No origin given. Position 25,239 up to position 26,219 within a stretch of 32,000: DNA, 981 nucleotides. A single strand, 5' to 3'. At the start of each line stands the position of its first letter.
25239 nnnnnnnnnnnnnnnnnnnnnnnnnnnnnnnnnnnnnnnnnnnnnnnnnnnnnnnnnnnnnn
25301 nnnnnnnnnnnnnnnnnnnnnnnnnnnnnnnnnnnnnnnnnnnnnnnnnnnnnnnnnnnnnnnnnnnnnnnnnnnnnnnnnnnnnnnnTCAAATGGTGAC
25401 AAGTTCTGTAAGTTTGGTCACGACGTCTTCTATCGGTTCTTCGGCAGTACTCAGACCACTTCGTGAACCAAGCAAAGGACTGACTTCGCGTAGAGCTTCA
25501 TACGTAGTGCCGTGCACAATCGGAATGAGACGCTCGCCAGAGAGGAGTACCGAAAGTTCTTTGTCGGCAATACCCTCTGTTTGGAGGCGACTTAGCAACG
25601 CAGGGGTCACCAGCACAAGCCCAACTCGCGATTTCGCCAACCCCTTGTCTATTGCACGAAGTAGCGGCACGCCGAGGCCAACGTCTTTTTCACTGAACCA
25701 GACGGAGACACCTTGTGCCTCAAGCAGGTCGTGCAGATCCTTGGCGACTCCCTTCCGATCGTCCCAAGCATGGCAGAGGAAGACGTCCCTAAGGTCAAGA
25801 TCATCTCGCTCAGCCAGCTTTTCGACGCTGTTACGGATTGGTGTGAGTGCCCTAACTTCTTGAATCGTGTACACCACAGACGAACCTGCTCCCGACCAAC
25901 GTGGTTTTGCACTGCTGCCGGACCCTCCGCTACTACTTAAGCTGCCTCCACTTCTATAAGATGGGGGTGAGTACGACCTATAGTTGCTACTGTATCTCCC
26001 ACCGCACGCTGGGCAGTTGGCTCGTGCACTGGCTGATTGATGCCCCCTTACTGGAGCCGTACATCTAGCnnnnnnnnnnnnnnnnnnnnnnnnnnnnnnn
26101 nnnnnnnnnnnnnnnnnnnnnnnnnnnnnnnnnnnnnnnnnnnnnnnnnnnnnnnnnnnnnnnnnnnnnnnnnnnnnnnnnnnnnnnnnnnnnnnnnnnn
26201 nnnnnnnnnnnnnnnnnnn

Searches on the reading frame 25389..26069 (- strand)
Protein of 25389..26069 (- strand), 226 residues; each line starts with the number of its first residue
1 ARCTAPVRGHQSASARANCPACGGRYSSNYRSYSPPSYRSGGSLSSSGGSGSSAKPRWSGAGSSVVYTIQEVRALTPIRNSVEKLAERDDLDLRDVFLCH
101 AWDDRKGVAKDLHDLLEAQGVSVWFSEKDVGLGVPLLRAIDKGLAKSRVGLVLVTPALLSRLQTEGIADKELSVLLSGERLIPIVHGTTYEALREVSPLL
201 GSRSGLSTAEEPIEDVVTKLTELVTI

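Call 5: search_protein_families(library=padloc, proteins=[window:25389-26069:-], max_evalue=1)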
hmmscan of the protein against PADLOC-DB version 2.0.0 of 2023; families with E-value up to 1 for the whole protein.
window:25389-26069:- (226 aa): 8 families
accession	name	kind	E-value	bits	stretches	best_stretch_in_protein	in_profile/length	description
PDLC00424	ThsB1|ThsB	-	5.9e-115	381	1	1-226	2-234/234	TIR-like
PDLC05062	PDC-S66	-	4.1e-25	86.8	1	84-224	139-280/282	-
PDLC00417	ThsB1|ThsB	-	1.8e-09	35.6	1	94-223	167-298/303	TIR-like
PDLC02012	SAVED5--SAVED_TIR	-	4.3e-06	24.1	1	94-159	14-78/404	-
PDLC00728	Effector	-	0.00031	17.8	1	95-155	11-71/432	TIR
PDLC02962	RT-TIR_XII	-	0.00043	17.3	1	83-151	335-403/478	single gene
PDLC02961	RT-TIR_XII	-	0.00067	16.7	1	70-221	325-469/475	single gene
PDLC00727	Effector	-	0.0013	15.3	1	95-160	175-240/590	TIR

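Call 19: search_protein_families(library=pfam, proteins=[window:25389-26069:-], max_evalue=0.001)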
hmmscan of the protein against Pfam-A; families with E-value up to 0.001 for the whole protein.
window:25389-26069:- (226 aa): 1 family
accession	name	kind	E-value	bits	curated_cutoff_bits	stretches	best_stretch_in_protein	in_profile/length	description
PF13676.11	TIR_2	-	4.7e-14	53.4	28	1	96-188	1-93/122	TIR domain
